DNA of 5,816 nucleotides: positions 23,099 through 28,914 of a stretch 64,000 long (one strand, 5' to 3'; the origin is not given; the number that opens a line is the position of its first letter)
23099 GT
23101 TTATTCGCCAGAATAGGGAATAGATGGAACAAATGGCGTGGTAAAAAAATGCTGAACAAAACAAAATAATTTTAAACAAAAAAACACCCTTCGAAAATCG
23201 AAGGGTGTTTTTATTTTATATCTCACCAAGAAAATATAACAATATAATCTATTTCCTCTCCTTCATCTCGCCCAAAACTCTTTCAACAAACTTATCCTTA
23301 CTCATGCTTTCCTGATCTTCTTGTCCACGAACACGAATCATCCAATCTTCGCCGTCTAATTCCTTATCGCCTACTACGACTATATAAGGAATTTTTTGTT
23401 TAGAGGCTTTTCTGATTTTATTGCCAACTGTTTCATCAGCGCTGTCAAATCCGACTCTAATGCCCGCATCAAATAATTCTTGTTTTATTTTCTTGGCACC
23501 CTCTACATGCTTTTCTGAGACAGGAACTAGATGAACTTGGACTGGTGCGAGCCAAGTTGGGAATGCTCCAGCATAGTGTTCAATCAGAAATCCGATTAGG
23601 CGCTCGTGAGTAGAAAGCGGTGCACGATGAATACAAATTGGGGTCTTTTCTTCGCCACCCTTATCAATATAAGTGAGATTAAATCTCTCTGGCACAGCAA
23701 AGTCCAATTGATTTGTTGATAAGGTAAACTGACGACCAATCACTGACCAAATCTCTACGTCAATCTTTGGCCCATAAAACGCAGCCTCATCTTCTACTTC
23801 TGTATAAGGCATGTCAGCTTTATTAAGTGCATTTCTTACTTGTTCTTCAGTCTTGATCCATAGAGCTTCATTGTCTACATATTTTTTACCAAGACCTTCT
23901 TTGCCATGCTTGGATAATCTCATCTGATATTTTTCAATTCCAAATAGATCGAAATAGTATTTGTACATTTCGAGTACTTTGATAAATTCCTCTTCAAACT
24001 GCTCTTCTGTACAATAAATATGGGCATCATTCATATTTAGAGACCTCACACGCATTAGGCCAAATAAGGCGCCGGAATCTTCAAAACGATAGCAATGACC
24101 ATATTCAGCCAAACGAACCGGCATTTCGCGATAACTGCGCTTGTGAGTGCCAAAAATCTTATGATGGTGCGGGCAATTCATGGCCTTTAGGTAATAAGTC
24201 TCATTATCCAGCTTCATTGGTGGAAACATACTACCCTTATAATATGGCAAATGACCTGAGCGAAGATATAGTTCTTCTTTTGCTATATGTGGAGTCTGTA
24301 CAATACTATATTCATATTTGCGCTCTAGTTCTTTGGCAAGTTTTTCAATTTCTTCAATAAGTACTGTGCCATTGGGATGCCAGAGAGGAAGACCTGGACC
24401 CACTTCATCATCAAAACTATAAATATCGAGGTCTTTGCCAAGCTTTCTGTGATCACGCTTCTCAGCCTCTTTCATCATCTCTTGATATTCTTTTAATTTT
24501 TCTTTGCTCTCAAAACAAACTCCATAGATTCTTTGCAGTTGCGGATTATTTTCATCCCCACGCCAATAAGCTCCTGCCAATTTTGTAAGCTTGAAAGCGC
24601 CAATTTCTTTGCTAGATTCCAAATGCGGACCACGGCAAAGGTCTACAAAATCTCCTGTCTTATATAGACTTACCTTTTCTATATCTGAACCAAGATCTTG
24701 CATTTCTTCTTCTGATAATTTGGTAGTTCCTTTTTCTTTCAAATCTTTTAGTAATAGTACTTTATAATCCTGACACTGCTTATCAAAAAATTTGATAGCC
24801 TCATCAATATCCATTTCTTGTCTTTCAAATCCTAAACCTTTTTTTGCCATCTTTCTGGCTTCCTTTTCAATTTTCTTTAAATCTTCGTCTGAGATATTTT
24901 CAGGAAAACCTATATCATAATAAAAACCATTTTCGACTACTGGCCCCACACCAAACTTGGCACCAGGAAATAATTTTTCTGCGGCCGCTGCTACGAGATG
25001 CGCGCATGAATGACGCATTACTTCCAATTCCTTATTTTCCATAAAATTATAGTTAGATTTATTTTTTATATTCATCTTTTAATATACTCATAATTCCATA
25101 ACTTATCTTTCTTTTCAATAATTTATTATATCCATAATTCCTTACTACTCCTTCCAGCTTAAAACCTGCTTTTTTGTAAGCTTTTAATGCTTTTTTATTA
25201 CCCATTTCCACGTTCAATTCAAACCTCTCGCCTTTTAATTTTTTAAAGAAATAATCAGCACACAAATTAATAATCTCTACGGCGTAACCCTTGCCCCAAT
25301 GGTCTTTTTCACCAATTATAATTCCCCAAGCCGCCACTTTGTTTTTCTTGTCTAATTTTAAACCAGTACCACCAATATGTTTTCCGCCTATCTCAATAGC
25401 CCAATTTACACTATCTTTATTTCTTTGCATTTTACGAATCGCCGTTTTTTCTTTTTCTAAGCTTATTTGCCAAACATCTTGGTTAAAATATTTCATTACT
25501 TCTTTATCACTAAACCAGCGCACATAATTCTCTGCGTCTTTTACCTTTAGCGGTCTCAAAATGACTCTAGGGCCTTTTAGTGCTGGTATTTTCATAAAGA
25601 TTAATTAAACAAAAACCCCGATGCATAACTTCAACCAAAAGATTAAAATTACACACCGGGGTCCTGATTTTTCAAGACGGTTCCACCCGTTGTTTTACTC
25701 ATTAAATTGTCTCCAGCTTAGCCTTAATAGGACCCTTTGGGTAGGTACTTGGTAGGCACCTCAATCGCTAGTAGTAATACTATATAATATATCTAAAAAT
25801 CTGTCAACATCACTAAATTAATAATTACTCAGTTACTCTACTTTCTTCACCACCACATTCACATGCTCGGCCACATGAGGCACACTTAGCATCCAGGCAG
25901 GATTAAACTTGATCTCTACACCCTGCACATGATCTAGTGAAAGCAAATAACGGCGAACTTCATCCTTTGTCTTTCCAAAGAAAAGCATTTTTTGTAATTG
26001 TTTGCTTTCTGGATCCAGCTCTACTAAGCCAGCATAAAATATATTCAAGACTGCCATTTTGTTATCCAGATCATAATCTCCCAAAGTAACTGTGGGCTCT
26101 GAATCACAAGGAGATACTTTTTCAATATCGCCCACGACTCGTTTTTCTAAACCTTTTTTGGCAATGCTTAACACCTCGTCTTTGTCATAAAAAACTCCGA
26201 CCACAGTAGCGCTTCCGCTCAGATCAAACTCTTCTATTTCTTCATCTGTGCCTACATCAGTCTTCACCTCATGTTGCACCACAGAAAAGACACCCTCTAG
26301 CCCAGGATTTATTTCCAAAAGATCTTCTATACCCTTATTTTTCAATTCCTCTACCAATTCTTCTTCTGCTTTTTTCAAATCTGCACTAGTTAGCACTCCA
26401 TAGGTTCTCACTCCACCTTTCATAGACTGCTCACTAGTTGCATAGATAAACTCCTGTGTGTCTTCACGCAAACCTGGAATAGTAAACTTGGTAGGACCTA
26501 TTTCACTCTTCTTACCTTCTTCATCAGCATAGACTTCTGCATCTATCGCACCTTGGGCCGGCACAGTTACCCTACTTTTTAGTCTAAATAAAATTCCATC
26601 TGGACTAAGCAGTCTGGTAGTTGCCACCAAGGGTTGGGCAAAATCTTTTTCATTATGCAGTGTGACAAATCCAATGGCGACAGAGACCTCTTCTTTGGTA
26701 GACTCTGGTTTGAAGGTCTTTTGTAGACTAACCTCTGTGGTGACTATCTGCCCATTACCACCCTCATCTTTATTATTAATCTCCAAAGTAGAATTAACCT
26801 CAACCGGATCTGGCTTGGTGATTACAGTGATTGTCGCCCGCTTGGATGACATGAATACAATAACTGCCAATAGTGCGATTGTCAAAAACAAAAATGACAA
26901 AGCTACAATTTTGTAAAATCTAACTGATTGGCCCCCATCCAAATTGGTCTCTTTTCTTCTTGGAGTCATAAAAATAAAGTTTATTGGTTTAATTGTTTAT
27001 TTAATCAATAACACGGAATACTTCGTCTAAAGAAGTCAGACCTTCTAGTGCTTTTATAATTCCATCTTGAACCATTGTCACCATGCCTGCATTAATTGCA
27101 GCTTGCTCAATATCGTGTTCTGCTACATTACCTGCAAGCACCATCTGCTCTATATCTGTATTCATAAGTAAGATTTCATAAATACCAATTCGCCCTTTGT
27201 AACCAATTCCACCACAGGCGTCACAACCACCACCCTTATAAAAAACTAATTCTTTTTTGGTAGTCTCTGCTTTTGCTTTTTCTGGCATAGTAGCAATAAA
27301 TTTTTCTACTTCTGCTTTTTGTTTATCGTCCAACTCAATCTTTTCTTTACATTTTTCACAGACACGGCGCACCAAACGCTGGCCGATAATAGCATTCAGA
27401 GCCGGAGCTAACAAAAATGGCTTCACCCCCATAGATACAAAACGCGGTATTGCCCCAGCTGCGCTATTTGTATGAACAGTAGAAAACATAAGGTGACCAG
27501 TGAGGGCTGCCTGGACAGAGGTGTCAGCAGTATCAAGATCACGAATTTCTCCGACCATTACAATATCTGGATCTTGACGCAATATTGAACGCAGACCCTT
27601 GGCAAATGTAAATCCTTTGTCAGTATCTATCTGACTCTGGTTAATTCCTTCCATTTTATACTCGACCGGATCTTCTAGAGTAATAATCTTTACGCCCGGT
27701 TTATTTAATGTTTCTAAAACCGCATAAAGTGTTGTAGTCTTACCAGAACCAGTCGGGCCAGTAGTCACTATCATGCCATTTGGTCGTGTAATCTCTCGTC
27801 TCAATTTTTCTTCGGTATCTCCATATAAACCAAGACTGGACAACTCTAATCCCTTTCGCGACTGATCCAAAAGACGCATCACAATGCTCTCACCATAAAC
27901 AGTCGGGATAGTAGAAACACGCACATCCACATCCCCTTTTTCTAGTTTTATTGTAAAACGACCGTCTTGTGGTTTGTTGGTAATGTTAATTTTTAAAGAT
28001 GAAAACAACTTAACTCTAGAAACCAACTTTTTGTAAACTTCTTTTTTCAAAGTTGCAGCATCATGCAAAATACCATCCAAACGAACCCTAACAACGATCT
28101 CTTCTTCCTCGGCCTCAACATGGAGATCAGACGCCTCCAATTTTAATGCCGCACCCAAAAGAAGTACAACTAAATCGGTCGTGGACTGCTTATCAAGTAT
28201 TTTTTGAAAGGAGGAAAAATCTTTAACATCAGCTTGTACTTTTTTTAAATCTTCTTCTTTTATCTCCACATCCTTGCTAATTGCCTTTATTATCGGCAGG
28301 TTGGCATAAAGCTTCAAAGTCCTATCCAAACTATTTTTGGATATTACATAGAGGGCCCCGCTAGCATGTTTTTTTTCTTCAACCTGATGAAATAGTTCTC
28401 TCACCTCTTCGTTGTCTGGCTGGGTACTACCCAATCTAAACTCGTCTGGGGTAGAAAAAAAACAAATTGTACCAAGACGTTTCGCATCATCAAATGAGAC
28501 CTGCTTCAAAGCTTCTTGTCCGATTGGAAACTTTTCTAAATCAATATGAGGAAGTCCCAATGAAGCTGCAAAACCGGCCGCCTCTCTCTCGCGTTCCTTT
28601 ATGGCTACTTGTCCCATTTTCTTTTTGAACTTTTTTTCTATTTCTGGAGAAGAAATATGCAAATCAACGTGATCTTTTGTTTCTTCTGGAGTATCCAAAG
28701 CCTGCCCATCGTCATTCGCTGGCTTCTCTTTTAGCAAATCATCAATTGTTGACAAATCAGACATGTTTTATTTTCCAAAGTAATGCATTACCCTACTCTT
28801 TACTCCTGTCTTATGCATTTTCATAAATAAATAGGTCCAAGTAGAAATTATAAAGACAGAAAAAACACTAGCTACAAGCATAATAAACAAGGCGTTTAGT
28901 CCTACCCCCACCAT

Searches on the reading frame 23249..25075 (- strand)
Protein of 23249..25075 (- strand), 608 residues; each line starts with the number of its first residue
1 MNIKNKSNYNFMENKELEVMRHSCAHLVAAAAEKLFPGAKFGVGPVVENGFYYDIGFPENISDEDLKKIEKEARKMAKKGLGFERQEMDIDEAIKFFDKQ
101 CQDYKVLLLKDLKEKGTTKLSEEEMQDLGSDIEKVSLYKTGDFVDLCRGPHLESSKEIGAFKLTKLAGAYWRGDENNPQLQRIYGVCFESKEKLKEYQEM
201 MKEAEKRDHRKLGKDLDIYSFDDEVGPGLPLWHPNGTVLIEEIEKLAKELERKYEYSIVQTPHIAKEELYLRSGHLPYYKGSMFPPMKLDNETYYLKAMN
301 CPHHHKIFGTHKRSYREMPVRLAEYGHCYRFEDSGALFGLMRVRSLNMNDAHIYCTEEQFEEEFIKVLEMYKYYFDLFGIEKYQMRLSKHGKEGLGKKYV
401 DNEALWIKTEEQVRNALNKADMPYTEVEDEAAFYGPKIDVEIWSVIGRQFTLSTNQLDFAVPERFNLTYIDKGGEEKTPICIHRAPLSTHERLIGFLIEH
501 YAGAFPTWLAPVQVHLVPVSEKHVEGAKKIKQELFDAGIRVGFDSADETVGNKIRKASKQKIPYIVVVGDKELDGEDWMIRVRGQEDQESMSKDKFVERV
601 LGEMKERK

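Call 27: search_protein_families(library=pfam, proteins=[window:23249-25075:-], max_evalue=0.0001)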
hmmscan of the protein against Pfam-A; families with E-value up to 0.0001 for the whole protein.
window:23249-25075:- (608 aa): 3 families
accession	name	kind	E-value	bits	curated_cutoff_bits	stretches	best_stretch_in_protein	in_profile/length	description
PF00587.30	tRNA-synt_2b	-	1.9e-39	136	29.3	1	290-501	6-179/179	tRNA synthetase class II core domain (G, H, P, S and T)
PF03129.25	HGTP_anticodon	-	2.4e-21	76.1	21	1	513-601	1-92/94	Anticodon binding domain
PF07973.19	tRNA_SAD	-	1.1e-16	61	24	1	135-184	1-44/44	Threonyl and Alanyl tRNA synthetase second additional domain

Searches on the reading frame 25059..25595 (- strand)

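Call 27: search_protein_families(library=pfam, proteins=[window:25059-25595:-], max_evalue=0.0001)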
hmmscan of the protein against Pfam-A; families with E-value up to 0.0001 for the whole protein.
window:25059-25595:- (178 aa): 4 families
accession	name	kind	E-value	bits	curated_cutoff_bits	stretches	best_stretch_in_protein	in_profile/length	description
PF13302.13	Acetyltransf_3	-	4e-26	92.8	25.4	1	10-146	1-138/138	Acetyltransferase (GNAT) domain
PF13420.13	Acetyltransf_4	-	9.2e-13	48.9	24.3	1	14-157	2-146/155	Acetyltransferase (GNAT) domain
PF00583.31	Acetyltransf_1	-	2.7e-12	47.4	20.7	1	42-145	16-116/116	Acetyltransferase (GNAT) family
PF13523.12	Acetyltransf_8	-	1.1e-07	32.1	27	1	19-151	4-143/145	Acetyltransferase (GNAT) domain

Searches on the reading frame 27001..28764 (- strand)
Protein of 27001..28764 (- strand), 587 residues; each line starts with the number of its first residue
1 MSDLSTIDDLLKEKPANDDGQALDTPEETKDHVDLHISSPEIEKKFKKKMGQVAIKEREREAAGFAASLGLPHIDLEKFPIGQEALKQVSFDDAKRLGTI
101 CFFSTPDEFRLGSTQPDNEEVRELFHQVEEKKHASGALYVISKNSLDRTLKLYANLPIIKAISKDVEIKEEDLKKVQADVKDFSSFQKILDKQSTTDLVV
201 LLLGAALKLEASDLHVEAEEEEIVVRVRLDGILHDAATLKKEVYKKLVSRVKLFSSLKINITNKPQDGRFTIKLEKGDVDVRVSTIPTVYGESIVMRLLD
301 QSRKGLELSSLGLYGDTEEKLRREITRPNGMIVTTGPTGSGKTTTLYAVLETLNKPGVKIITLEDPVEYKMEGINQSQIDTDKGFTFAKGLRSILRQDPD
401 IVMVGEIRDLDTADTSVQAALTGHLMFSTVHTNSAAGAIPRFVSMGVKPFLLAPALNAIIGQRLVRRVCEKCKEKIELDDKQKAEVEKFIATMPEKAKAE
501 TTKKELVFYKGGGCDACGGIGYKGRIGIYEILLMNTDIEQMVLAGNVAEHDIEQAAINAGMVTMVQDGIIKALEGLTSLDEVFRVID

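Call 27: search_protein_families(library=pfam, proteins=[window:27001-28764:-], max_evalue=0.0001)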
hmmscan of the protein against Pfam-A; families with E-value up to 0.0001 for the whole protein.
window:27001-28764:- (587 aa): 2 families
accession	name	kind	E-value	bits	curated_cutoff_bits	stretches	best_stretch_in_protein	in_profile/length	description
PF00437.27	T2SSE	-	2.9e-119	398.5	24.9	1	192-584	5-370/370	Type II/IV secretion system protein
PF05157.20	MshEN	-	1.6e-05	25.2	23.1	1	69-152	1-82/90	MshEN domain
